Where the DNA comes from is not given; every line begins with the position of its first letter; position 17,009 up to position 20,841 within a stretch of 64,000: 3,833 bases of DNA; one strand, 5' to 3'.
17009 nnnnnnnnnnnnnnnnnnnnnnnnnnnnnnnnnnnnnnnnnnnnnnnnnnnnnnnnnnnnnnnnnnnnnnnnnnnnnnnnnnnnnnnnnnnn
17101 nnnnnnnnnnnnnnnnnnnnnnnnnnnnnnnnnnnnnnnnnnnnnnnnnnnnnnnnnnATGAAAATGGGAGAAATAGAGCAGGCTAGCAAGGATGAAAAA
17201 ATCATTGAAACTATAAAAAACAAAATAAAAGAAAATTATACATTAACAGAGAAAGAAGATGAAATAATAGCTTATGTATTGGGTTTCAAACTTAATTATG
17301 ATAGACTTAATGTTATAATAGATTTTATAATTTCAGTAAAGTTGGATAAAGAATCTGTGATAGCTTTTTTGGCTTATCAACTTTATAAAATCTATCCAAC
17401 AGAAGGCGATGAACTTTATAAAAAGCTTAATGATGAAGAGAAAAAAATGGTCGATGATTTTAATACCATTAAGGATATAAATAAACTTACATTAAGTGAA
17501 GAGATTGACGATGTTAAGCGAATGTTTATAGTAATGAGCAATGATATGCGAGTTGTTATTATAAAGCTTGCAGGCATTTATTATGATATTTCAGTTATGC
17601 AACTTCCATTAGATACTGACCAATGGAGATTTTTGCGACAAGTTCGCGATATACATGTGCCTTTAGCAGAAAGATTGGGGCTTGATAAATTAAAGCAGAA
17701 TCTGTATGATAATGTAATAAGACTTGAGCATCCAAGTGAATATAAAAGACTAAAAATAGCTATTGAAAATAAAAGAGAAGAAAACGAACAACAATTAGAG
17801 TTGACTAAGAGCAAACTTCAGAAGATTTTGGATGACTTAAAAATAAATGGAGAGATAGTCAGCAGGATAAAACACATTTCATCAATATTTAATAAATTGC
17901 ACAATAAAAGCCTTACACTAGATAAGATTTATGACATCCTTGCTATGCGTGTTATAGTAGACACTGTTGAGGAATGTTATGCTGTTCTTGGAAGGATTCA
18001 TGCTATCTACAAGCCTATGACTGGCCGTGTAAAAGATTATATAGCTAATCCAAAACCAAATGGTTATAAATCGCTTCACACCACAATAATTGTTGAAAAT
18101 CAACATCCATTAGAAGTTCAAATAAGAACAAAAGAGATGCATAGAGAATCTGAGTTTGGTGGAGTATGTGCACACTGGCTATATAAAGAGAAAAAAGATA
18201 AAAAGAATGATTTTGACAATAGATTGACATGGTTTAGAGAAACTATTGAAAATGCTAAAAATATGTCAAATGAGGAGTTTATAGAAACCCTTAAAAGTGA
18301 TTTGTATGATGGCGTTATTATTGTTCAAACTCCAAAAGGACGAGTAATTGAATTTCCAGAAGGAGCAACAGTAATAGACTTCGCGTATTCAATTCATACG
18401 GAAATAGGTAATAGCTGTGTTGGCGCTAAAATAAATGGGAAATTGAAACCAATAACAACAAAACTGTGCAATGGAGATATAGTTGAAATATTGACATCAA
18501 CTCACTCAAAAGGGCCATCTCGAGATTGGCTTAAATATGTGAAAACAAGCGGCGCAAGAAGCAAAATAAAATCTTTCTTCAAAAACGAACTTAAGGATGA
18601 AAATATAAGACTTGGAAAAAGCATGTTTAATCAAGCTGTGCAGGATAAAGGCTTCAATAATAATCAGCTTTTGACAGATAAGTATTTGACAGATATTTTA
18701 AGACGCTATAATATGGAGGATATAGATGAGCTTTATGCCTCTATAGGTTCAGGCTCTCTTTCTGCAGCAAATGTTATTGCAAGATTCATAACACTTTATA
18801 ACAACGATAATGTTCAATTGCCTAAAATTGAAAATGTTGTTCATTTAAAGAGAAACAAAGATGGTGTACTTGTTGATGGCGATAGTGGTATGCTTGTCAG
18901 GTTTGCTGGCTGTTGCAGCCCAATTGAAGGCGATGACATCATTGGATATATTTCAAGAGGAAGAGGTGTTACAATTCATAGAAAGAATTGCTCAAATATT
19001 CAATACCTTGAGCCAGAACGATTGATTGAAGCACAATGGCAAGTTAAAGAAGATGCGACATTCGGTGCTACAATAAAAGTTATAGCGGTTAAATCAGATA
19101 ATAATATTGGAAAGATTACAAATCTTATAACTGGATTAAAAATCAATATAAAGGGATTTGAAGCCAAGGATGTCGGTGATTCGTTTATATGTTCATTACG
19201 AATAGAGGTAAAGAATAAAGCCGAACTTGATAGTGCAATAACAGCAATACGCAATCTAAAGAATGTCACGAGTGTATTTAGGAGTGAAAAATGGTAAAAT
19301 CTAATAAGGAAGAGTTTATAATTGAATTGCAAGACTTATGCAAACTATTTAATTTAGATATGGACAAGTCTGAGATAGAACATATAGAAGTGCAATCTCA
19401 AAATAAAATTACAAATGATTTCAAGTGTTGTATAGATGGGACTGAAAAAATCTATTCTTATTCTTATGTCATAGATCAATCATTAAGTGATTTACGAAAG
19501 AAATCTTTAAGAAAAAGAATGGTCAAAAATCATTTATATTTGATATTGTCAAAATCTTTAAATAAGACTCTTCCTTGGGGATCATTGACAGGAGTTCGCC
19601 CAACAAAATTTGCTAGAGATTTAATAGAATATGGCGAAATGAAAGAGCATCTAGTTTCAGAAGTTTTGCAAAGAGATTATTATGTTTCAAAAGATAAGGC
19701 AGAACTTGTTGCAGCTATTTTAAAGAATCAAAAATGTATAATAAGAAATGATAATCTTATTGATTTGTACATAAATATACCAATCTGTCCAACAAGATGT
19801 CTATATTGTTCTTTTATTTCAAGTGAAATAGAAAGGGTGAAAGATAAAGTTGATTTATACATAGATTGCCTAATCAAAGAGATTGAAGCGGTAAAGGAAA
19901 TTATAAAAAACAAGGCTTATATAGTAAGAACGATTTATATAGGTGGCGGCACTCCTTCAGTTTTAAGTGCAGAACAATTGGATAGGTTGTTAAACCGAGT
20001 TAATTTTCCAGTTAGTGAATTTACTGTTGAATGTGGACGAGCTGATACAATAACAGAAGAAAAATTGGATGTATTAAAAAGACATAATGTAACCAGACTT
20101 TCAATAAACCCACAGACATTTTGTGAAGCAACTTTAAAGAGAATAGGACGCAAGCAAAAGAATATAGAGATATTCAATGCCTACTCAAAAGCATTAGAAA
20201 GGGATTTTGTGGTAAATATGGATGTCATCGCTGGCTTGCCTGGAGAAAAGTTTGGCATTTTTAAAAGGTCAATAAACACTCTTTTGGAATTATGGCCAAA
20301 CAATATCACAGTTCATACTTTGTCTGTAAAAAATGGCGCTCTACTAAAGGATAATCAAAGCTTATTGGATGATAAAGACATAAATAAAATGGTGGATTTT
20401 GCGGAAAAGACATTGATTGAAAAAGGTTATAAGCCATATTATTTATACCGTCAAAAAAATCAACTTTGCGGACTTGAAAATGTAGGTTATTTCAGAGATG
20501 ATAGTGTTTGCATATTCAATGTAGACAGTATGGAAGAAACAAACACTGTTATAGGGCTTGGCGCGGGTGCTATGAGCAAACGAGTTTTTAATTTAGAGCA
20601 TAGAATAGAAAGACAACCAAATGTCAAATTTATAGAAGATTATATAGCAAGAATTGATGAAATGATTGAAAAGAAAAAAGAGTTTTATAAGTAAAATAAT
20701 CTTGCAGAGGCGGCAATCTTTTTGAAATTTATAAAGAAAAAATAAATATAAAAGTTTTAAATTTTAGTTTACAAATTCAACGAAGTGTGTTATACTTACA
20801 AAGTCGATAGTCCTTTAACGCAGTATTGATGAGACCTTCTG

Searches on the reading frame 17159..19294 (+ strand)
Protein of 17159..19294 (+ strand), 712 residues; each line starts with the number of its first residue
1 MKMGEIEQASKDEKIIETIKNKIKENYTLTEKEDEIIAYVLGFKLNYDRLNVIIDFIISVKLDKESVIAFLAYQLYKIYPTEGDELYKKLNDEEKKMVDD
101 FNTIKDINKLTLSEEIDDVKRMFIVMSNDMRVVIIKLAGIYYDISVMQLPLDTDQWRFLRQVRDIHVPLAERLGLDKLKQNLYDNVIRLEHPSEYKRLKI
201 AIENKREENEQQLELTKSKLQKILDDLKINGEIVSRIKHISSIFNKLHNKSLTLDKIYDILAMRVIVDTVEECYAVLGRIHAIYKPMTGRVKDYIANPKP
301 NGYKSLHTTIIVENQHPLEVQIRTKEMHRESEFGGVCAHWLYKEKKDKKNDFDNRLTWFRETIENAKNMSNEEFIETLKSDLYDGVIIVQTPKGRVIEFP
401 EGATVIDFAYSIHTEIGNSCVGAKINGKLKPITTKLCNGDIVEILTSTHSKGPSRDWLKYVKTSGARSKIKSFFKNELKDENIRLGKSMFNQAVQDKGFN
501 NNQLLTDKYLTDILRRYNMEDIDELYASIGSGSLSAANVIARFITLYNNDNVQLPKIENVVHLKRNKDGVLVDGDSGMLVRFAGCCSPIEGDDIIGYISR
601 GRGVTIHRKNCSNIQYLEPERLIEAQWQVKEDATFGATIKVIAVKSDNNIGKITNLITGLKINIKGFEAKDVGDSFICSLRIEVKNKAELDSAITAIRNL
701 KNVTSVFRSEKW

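Call 42: search_protein_families(library=pfam, proteins=[window:17159-19294:+], max_evalue=0.00001)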
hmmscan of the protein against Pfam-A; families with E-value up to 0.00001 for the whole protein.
window:17159-19294:+ (712 aa): 5 families
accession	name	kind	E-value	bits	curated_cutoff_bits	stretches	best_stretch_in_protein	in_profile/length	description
PF04607.23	RelA_SpoT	-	2.3e-37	128.2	27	1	235-346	1-112/113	Region found in RelA / SpoT proteins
PF02824.27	TGS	-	7.5e-23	80.8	22.2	1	387-446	1-60/60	TGS domain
PF13328.12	HD_4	-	1.8e-14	54.2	27.2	1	56-175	30-155/156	HD domain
PF13291.12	ACT_4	-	9.9e-12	45.8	27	1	633-708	3-80/80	ACT domain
PF19296.4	RelA_AH_RIS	-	2.8e-10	41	23.8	1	461-553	4-92/185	RelA/SpoT, AH and RIS domains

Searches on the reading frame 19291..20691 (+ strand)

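Call 42: search_protein_families(library=pfam, proteins=[window:19291-20691:+], max_evalue=0.00001)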
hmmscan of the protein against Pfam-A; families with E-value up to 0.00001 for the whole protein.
window:19291-20691:+ (467 aa): 1 family
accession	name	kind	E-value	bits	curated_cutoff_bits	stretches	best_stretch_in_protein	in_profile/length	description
PF04055.27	Radical_SAM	-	6.4e-19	69.2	29.5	1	163-325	4-160/166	Radical SAM superfamily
